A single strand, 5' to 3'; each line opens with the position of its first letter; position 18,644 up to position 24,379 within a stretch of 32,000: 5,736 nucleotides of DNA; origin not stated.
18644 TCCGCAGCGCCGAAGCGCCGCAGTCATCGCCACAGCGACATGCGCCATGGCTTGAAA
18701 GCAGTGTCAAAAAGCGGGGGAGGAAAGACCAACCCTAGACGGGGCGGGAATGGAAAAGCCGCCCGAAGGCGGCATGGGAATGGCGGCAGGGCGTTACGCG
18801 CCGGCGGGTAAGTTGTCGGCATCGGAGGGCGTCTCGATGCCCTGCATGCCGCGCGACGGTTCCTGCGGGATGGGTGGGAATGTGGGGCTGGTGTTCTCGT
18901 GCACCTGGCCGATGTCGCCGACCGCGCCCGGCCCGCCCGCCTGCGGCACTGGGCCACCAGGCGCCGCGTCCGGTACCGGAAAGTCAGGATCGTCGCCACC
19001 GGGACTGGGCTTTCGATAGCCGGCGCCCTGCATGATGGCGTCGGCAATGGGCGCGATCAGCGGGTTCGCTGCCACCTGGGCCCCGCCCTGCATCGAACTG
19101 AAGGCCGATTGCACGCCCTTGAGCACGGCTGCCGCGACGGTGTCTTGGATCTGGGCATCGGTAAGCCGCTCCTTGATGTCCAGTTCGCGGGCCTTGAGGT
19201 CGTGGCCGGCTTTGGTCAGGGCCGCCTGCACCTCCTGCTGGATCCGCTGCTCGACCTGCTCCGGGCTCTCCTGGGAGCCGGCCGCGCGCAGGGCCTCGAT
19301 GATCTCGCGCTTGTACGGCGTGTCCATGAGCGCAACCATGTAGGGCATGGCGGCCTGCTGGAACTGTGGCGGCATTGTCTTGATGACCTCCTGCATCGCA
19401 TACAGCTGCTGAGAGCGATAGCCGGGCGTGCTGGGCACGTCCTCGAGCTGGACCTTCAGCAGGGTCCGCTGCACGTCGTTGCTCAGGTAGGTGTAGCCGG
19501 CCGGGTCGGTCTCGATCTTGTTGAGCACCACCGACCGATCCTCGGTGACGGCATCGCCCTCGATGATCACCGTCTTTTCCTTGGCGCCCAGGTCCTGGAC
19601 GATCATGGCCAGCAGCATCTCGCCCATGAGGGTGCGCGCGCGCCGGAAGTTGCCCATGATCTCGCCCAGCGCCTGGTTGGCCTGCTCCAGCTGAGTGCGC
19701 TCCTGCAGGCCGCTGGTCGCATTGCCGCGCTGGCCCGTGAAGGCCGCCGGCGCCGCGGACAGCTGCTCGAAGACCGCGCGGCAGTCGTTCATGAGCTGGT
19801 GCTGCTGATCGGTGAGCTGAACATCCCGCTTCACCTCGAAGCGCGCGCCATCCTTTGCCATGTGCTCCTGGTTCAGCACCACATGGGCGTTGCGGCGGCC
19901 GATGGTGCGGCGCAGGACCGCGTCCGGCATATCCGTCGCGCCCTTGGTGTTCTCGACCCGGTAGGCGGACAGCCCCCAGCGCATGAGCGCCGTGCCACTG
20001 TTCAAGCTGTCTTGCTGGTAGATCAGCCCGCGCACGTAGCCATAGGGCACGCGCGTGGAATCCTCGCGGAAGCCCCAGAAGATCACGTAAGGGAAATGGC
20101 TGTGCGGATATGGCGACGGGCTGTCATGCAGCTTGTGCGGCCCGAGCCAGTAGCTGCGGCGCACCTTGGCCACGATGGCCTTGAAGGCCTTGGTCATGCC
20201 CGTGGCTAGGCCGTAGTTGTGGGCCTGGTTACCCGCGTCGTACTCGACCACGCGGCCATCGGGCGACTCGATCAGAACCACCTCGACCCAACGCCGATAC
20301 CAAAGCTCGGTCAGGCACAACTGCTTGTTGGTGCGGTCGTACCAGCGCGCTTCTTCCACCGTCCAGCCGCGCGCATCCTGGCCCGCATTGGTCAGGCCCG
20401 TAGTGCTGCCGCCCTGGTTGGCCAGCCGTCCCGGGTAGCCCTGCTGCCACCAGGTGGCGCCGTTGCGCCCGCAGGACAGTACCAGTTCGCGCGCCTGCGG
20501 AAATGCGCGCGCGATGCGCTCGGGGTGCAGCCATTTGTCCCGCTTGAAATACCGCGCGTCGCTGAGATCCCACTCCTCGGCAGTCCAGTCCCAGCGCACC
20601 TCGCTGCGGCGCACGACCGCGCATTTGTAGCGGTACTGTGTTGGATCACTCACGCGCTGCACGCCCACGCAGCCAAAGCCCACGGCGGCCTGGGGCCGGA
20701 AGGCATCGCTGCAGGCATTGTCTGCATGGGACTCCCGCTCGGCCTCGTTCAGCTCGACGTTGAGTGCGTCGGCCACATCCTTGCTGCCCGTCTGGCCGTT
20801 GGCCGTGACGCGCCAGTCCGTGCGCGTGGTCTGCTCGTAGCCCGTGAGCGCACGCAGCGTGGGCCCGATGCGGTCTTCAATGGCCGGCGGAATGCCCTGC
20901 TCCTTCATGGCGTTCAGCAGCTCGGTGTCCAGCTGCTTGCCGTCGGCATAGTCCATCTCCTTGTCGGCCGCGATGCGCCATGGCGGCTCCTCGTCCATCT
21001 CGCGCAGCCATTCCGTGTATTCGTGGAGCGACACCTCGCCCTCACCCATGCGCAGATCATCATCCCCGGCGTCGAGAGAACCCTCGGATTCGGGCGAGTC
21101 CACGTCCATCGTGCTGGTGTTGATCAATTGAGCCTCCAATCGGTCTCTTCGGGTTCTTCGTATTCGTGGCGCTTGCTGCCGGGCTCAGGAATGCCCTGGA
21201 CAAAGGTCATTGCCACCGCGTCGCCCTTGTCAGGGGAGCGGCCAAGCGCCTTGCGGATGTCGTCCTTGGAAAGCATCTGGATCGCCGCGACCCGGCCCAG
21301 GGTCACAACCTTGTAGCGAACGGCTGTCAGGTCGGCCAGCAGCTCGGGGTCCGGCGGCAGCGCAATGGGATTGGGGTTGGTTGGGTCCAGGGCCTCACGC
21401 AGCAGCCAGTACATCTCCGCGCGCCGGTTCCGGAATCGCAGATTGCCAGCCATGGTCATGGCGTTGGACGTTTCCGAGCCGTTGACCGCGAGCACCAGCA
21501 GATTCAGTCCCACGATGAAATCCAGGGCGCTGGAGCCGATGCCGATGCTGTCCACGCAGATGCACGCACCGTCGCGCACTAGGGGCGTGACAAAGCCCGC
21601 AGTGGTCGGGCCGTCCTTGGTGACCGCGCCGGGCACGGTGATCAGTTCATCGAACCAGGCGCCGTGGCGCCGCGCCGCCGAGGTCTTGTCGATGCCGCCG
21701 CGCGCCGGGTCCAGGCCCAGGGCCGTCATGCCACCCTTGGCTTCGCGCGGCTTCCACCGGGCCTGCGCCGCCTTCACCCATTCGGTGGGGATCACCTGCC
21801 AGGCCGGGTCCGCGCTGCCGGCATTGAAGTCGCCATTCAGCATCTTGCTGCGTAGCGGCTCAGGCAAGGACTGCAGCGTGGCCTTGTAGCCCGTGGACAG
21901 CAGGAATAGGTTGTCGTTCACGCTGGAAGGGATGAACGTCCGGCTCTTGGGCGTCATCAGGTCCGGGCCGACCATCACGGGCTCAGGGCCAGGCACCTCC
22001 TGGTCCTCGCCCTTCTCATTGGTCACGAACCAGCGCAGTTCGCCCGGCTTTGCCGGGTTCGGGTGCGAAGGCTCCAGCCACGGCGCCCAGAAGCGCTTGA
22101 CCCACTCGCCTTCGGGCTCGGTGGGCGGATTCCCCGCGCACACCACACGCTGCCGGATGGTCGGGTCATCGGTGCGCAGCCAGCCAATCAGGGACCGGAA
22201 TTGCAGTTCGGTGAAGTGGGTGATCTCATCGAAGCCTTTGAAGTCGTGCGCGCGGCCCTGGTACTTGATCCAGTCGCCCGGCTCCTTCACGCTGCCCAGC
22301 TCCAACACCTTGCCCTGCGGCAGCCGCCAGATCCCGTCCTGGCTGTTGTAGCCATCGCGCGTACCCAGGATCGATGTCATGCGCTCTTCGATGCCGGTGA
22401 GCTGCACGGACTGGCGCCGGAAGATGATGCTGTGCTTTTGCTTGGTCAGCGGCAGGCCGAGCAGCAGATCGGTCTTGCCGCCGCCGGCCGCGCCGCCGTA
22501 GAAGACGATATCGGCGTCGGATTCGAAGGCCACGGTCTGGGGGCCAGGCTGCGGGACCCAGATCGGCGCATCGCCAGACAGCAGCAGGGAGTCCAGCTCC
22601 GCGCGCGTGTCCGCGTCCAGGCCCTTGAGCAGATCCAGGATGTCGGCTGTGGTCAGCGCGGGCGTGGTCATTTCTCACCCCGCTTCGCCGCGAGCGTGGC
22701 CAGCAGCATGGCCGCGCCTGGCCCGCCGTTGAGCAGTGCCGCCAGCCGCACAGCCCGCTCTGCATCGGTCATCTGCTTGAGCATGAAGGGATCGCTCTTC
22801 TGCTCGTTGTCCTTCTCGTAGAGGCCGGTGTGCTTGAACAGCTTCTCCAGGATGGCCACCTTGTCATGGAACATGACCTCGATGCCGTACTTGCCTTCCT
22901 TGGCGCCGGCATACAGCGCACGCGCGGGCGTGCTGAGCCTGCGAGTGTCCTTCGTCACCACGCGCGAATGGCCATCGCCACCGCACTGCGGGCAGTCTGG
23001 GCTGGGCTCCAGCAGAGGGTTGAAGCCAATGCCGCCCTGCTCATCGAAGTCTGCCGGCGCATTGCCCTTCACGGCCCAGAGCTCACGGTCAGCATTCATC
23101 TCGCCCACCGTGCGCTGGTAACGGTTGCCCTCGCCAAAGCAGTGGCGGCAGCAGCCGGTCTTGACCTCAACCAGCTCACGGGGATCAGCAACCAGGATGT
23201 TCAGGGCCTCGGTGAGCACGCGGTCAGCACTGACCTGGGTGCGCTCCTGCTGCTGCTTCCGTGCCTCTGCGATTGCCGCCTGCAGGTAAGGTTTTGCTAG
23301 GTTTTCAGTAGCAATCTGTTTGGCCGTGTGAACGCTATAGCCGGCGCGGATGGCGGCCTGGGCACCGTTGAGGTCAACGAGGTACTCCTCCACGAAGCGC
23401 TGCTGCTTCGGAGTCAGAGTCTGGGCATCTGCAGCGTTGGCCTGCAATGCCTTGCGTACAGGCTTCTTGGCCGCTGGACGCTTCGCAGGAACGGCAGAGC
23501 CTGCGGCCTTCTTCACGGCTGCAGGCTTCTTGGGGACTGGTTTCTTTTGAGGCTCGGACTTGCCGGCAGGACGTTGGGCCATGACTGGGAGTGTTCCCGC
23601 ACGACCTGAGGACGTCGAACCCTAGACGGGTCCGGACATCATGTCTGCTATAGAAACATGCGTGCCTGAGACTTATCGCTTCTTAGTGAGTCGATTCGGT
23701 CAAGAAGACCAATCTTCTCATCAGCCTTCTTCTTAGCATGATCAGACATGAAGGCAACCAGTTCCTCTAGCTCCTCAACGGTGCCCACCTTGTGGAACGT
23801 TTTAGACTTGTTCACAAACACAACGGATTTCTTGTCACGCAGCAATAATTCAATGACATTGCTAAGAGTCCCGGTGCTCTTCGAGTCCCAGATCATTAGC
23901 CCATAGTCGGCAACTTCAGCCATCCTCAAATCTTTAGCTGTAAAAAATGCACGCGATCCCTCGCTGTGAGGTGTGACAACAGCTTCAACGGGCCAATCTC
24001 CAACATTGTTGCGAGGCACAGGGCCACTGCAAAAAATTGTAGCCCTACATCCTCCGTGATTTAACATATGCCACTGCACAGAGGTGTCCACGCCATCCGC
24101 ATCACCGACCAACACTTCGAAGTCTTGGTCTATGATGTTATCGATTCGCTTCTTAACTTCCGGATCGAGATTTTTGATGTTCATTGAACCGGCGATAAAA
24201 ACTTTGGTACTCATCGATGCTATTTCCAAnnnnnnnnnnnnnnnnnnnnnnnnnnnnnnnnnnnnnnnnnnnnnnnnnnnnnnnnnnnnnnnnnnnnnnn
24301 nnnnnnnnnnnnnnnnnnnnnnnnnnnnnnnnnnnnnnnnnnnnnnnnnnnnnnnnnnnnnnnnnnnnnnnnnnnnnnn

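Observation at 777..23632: An 18-nt intergenic motif, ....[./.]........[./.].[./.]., repeated upstream of late or virion genes, three times at exactly the same 36-nt distance from the start codon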

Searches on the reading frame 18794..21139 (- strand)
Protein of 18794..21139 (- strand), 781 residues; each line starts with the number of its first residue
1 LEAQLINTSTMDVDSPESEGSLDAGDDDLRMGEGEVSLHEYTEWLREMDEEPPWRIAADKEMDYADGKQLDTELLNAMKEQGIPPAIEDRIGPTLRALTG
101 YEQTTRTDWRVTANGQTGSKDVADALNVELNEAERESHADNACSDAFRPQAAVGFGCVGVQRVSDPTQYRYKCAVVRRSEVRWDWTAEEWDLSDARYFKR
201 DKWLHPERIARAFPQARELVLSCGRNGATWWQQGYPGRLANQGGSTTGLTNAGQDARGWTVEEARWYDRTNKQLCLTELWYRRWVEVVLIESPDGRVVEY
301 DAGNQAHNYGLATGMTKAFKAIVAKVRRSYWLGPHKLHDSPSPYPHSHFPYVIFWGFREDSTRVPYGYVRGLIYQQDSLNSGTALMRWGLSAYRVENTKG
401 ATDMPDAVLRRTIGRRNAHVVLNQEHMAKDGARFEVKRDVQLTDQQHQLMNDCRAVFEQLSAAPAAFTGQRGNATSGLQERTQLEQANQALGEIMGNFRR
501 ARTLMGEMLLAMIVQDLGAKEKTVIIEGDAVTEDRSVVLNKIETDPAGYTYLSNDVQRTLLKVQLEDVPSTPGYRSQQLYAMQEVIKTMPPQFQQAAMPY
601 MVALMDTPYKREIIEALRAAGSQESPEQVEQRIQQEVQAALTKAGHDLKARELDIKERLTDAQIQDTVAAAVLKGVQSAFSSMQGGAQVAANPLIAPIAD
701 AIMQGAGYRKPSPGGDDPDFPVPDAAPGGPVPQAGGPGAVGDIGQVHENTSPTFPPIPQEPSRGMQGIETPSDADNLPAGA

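Call 12: search_protein_families(library=phrogs, proteins=[window:18794-21139:-])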
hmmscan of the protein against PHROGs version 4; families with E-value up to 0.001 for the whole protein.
window:18794-21139:- (781 aa): 4 families
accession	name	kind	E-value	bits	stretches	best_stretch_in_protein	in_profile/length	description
phrog_156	-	head and packaging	1e-147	494.4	1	44-716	18-662/681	portal protein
phrog_18470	-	head and packaging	2e-33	116.5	1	42-216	26-201/232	portal protein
phrog_24564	-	unknown function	1.7e-13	51.5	1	521-665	6-146/212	-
phrog_27974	-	head and packaging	0.00034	21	1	586-670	38-125/239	portal protein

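Call 22: search_dna_similar(query=window:18794-21139:-, collection=phages, mode=protein, max_rows=30)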
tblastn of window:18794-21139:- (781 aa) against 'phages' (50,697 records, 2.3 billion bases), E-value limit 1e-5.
Records with a match: 405; places in all: 405; records where one place covers at least 80% of the query: 62.
Best place of each record, by identity: <60% 405.
By first word of the organism name: Vibrio 104; Stx2a-converting 83; Escherichia 74; Pseudomonas 41; Ralstonia 31; Stx2-converting 12; Burkholderia 10; Shigella 6; Stx 6; Klebsiella 6; and 16 more.
By host as written in the record: - 209; Pseudomonas aeruginosa 19; Escherichia coli K514 (EHEC) 7; Ralstonia pseudosolanacearum 6; Escherichia coli O157:H7 5; Ralstonia pseudosolanacearum I-31 (MT043) 5; Ralstonia solanacearum 5; Pseudomonas aeruginosa PAO1 4; and 99 more.
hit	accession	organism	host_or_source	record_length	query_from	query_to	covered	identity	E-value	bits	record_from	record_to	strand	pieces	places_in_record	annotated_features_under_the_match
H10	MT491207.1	Pseudomonas phage vB_PaeM_USP_18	Pseudomonas aeruginosa ATCC 27853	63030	6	778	99%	55.7%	0e+0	838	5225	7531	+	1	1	portal protein | terminase large subunit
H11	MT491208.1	Pseudomonas phage vB_PaeM_USP_25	Pseudomonas aeruginosa ATCC 27853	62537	6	778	99%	55.7%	0e+0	838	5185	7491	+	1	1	portal protein | terminase large subunit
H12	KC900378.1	Pseudomonas phage LKA5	Pseudomonas aeruginosa PAO1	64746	32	778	96%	55.7%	0e+0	775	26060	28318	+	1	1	portal protein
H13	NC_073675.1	Pseudomonas phage LKA5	Pseudomonas aeruginosa PAO1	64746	32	778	96%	55.7%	0e+0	775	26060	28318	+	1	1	portal protein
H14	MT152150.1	Pseudomonas phage 8P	Pseudomonas stutzeri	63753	36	778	95%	55.9%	0e+0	821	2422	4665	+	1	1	portal protein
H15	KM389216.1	Pseudomonas phage F_ET605sp/Pa1651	-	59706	32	778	96%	55.6%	0e+0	773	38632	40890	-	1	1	record has no annotation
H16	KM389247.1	Pseudomonas phage JBD90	-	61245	32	778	96%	55.6%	0e+0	773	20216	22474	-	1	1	record has no annotation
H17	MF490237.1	Pseudomonas phage vB_PaeP_E220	-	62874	32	778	96%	55.6%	0e+0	773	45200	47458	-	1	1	hypothetical protein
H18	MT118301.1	Pseudomonas phage Epa33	Pseudomonas sp.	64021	32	778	96%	55.6%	0e+0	773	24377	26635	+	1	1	hypothetical protein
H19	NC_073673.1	Pseudomonas phage vB_PaeP_E220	-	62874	32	778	96%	55.6%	0e+0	773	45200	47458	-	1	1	hypothetical protein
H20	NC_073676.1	Pseudomonas phage Epa33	Pseudomonas sp.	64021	32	778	96%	55.6%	0e+0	773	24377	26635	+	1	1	hypothetical protein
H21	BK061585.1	Pseudomonas phage vB_PaeP-D14I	Pseudomonas aeruginosa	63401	32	778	96%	55.6%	0e+0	773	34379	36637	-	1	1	phage portal (connector) protein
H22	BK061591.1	Pseudomonas phage vB_PaeP-D14S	Pseudomonas aeruginosa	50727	32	778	96%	55.6%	0e+0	773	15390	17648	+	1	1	phage portal (connector) protein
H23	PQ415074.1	Pseudomonas phage Baskent_P6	Pseudomonas aeruginosa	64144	32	778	96%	55.6%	0e+0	772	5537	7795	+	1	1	hypothetical protein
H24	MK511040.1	Pseudomonas phage vB_Pae_CF63a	Pseudomonas aeruginosa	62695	32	778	96%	55.6%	0e+0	771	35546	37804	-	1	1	hypothetical protein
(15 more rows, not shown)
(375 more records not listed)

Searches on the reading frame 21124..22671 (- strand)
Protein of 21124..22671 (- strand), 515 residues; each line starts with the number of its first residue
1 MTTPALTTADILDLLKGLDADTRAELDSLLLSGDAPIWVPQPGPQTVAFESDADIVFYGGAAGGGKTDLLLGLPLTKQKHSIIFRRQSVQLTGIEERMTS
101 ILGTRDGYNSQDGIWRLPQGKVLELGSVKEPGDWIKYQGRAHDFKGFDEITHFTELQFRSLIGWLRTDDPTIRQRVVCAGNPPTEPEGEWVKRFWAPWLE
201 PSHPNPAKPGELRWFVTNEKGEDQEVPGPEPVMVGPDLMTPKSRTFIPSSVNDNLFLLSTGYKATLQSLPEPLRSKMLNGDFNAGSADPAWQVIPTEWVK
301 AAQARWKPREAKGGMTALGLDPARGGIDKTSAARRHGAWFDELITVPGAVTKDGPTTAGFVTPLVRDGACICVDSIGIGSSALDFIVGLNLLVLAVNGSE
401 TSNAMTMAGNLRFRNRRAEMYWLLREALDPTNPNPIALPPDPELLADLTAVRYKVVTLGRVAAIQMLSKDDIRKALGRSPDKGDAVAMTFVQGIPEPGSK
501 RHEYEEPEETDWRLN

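Call 12: search_protein_families(library=phrogs, proteins=[window:21124-22671:-])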
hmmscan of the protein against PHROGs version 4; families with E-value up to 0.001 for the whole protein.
window:21124-22671:- (515 aa): 3 families
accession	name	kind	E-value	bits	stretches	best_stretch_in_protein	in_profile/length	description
phrog_979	-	head and packaging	6.3e-38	131.8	1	34-304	147-426/642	terminase large subunit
phrog_2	-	head and packaging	1.3e-22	81.3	1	36-497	262-596/807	terminase large subunit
phrog_9526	-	head and packaging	6.8e-09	36.6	1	37-219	7-200/280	terminase large subunit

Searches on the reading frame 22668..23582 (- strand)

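Call 12: search_protein_families(library=phrogs, proteins=[window:22668-23582:-])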
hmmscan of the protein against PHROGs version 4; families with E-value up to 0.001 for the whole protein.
window:22668-23582:- (304 aa): 6 families
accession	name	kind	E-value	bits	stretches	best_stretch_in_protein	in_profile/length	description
phrog_51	-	head and packaging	2.9e-41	143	1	24-267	55-226/261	terminase small subunit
phrog_2606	-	head and packaging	8.2e-17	62.5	1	34-141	68-175/310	terminase small subunit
phrog_17390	-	unknown function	9.5e-16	58.4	1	55-118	2-65/69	-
phrog_641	-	head and packaging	6.4e-08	34.3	1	55-120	2-67/162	terminase small subunit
phrog_29114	-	unknown function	7.7e-06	27.2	1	212-249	3-40/107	-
phrog_5334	-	head and packaging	1.3e-05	26.4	1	44-118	5-79/162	terminase small subunit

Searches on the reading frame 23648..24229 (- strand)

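Call 18: search_protein_families(library=pfam, proteins=[window:23648-24229:-], max_evalue=0.01)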
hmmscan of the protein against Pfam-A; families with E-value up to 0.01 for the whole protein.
window:23648-24229:- (193 aa): 0 families

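Call 19: search_protein_families(library=phrogs, proteins=[window:23648-24229:-], max_evalue=0.001)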
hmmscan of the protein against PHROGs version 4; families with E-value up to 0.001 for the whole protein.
window:23648-24229:- (193 aa): 1 family
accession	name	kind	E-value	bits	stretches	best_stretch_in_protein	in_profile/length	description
phrog_289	-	other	1.4e-08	35.1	1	5-162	20-162/500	GTP-binding domain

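Call 28: search_protein_families(library=ncbifam, proteins=[window:23648-24229:-], max_evalue=0.01)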
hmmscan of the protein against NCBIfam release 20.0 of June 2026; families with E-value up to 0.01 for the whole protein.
window:23648-24229:- (193 aa): 0 families

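Call 38: search_protein_families(library=padloc, proteins=[window:23648-24229:-], max_evalue=0.001)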
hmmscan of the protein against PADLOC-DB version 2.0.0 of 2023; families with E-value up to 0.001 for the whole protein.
window:23648-24229:- (193 aa): 0 families
